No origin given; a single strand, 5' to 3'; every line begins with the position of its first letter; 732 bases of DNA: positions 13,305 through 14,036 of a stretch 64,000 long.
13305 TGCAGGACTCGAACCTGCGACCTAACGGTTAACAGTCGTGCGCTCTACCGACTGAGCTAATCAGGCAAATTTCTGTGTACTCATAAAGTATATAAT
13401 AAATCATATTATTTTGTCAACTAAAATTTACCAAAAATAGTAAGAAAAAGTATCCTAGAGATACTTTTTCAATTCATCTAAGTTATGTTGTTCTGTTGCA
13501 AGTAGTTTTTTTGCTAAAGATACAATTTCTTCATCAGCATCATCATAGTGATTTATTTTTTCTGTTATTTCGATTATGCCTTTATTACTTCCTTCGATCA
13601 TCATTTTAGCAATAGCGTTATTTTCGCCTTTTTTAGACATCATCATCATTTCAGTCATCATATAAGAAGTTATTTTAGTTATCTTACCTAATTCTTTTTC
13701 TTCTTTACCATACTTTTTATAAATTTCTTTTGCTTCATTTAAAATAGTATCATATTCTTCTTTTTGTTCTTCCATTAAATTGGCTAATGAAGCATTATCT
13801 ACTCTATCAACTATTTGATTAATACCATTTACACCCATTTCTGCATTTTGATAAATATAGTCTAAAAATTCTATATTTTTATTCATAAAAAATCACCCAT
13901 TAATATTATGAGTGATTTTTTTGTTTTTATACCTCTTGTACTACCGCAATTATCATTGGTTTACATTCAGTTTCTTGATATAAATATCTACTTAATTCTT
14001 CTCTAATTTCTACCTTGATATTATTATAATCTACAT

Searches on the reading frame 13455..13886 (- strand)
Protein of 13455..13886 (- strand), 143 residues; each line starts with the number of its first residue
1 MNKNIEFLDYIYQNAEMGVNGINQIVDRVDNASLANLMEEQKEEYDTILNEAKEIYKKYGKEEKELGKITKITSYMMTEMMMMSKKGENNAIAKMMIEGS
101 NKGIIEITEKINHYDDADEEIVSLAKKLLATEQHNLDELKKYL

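Call 57: search_protein_families(library=pfam, proteins=[window:13455-13886:-], max_evalue=0.01)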
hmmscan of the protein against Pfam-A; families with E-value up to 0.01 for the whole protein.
window:13455-13886:- (143 aa): 3 families
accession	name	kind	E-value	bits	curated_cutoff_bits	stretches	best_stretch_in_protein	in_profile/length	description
PF09537.16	DUF2383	-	2.4e-07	31.3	30.8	1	6-111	4-109/111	Domain of unknown function (DUF2383)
PF02262.21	Cbl_N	-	0.0099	16.3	25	0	33-88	68-123/125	CBL proto-oncogene N-terminal domain 1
PF18506.7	RelB-like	-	0.01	16.1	27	1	23-59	25-61/62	RelB Antitoxin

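Call 74: search_protein_families(library=ncbifam, proteins=[window:13455-13886:-], max_evalue=0.01)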
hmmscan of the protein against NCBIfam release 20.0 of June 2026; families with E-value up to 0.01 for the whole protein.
window:13455-13886:- (143 aa): 0 families
